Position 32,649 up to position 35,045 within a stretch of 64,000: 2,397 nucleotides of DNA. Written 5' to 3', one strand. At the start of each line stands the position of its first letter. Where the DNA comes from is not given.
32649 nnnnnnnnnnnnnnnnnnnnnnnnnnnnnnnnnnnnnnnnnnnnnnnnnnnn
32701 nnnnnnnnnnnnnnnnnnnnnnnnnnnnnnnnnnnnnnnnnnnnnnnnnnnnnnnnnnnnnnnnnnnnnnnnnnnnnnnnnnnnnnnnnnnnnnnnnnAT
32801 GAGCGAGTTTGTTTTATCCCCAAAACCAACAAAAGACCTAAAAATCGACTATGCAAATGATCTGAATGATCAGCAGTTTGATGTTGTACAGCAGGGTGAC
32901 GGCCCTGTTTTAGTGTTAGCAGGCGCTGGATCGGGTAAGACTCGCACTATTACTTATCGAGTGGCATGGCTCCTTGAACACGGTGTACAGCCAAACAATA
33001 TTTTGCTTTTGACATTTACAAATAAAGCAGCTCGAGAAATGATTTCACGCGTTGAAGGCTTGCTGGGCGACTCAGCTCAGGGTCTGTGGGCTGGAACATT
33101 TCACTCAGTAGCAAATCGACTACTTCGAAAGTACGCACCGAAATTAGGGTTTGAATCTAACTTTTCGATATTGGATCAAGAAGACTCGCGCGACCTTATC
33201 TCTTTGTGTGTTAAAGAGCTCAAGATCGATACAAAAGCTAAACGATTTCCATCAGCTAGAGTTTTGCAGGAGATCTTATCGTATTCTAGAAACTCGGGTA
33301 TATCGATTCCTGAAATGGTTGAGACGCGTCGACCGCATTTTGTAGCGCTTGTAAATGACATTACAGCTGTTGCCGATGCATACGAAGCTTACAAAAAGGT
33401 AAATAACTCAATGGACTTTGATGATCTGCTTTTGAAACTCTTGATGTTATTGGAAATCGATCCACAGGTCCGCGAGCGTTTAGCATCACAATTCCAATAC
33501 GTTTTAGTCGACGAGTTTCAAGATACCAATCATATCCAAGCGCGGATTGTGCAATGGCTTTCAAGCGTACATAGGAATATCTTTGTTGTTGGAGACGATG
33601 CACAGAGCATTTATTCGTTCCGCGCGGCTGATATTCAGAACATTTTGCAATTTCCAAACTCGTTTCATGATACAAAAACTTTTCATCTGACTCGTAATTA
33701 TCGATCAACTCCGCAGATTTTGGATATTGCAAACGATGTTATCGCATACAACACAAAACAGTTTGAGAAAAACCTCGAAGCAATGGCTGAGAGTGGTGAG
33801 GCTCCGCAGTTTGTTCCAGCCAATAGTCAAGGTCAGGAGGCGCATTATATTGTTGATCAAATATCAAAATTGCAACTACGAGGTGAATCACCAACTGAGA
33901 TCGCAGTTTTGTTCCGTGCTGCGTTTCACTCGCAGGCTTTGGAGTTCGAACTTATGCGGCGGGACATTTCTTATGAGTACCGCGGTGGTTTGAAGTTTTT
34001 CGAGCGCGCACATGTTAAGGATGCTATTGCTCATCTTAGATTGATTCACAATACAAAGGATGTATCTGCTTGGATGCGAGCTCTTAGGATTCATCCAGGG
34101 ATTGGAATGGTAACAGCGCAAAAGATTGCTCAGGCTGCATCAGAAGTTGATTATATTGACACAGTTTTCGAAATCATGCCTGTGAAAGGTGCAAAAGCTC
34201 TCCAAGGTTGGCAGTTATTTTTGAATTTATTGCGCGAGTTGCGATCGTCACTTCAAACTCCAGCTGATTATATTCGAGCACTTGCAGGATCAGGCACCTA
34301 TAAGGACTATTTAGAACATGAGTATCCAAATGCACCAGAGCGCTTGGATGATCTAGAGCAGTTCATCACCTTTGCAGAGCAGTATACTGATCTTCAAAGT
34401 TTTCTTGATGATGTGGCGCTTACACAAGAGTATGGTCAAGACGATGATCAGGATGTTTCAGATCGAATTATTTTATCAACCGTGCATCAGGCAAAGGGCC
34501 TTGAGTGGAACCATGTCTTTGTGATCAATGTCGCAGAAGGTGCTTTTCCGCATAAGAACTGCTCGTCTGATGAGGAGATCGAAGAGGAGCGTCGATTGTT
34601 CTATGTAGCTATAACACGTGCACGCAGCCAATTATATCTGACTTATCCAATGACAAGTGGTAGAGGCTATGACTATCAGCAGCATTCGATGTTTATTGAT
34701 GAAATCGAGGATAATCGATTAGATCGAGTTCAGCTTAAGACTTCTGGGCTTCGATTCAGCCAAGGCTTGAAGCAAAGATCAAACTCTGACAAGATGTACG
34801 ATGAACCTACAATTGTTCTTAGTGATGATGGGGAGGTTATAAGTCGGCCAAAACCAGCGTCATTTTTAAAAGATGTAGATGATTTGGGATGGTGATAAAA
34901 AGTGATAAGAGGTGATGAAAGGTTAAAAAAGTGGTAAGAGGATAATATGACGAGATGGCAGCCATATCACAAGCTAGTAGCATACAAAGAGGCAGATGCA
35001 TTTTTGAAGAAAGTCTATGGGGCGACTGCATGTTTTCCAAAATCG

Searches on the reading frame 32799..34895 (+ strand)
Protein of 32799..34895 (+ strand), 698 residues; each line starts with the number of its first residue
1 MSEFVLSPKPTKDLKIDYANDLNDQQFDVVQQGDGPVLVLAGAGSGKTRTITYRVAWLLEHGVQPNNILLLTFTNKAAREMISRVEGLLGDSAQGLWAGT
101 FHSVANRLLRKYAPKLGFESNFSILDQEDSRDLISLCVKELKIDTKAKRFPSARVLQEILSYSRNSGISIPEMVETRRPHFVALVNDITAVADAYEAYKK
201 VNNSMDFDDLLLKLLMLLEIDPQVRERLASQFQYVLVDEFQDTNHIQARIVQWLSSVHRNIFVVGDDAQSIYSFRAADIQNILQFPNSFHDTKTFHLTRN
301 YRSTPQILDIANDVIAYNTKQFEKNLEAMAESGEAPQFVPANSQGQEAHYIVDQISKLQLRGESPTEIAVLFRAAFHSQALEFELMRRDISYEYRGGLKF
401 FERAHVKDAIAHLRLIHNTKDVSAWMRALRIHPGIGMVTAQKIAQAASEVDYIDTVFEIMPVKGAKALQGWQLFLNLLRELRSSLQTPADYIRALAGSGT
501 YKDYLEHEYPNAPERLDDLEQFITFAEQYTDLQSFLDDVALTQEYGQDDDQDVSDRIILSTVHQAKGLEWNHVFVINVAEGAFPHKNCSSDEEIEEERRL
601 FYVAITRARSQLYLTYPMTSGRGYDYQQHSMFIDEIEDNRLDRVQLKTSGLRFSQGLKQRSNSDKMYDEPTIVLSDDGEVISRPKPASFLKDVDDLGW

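Call 62: search_protein_families(library=pfam, proteins=[window:32799-34895:+], max_evalue=0.001)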
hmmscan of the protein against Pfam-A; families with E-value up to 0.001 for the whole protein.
window:32799-34895:+ (698 aa): 7 families
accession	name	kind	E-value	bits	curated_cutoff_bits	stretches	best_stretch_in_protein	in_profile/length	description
PF00580.27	UvrD-helicase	-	8.4e-83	278.6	23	1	22-289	1-270/271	UvrD/REP helicase N-terminal domain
PF13361.12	UvrD_C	-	1.1e-63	216.3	25.6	1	295-616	1-347/350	UvrD-like helicase C-terminal domain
PF13245.12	AAA_19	-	2.8e-22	79.8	25.1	1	35-275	12-134/134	AAA domain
PF13538.12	UvrD_C_2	-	5.7e-13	48.9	27.4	1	559-615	4-52/52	UvrD-like helicase C-terminal domain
PF01443.25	Viral_helicase1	-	1.7e-09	38.3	21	1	543-614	165-226/228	Viral superfamily 1 RNA helicase core domain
PF13604.12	AAA_30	-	4.5e-06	27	27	0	25-83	5-64/191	AAA domain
PF13087.12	AAA_12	-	5.9e-05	23.2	27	0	526-614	119-190/195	AAA domain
